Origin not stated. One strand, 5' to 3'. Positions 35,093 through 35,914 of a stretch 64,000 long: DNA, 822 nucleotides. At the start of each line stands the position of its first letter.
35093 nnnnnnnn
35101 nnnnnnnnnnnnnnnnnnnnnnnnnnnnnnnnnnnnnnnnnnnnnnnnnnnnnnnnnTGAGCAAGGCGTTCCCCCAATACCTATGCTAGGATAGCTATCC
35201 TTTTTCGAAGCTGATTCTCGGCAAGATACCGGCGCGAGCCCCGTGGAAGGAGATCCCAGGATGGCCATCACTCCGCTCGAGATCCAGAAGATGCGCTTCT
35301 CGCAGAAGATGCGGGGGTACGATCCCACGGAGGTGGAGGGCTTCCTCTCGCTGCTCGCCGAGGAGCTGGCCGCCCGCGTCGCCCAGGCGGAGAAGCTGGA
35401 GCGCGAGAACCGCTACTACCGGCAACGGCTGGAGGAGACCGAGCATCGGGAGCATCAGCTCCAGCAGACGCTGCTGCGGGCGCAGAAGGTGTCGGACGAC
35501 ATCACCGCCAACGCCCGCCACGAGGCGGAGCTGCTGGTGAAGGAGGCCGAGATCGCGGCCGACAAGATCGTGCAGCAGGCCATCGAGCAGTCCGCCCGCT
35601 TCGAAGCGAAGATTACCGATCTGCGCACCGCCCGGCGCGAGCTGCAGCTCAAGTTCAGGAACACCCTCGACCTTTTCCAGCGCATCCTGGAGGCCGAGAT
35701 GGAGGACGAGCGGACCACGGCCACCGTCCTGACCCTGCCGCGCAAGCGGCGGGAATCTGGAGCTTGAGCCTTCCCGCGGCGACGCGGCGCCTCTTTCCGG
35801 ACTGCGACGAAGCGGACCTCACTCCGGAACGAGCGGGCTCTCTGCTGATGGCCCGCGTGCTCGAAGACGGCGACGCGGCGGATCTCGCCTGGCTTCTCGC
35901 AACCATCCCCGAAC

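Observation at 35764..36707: AbiEii-like nucleotidyltransferase with a small coupled upstream ORF, translationally chained to divIVA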

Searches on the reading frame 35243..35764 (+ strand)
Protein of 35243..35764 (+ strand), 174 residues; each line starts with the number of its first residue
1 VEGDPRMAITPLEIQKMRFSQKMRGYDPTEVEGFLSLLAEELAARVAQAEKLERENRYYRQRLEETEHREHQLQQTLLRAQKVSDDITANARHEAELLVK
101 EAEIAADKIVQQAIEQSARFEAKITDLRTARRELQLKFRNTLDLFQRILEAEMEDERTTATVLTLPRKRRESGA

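Call 3: search_protein_families(library=pfam, proteins=[window:35243-35764:+], max_evalue=1)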
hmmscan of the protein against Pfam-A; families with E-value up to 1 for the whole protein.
window:35243-35764:+ (174 aa): 3 families
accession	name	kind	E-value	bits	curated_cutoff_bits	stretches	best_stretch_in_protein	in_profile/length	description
PF05103.18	DivIVA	-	3e-29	102.1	28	1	9-138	1-130/131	DivIVA protein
PF11483.13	DUF3209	-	0.029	15.3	25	1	40-89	63-112/124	Protein of unknown function (DUF3209)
PF19979.4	DUF6415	-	0.64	11.3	27.5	0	31-80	27-77/95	Family of unknown function (DUF6415)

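Call 4: search_protein_families(library=ncbifam, proteins=[window:35243-35764:+], max_evalue=1)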
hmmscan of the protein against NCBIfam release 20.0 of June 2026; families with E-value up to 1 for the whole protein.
window:35243-35764:+ (174 aa): 14 families
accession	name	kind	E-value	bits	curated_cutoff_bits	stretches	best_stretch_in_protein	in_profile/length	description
TIGR03544.1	DivI1A_domain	domain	1.5e-10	40.5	22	1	9-42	1-34/34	DivIVA domain-containing protein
NF010725.0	PRK14127.1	equivalog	7.8e-10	39.2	91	1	7-79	6-78/111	cell division regulator GpsB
NF050102.1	DivIVA_Wag31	equivalog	6.8e-08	32.7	260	2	7-71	1-68/256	DivIVA-like cell division protein Wag31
NF002424.0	PRK01558.1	equivalog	3e-06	26.9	241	1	77-154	17-96/203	V-type ATP synthase subunit E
NF045995.1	MAG0865_DivIVA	hypoth_equivalog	0.00031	20.8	55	1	14-74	8-61/69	MAG0865 family DivIVA-related protein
NF011042.0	PRK14472.1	equivalog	0.008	16.2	198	1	66-126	47-106/175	F0F1 ATP synthase subunit B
NF005198.1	PRK06669.1-3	equivalog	0.0082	15.4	200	1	43-122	41-114/299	flagellar assembly protein FliH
TIGR01069.2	mutS2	equivalog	0.014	13.8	400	1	44-128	524-606/790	endonuclease MutS2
NF002170.0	PRK01005.1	equivalog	0.028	14.1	280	1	74-119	19-64/208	V-type ATP synthase subunit E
NF053782.1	ChlnTransRegdde3219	equivalog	0.095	12.2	450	1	110-154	80-122/278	choline utilization transcriptional activator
NF005607.0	PRK07353.1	equivalog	0.12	12.1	131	1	58-119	62-123/155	F0F1 ATP synthase subunit B'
NF009987.0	PRK13453.1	equivalog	0.2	11.4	172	1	58-129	66-136/173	F0F1 ATP synthase subunit B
NF009992.0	PRK13461.1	equivalog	0.34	10.5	127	1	48-113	56-117/159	F0F1 ATP synthase subunit B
NF006293.0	PRK08476.1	equivalog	0.73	10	118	1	67-147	37-132/141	F0F1 ATP synthase subunit B'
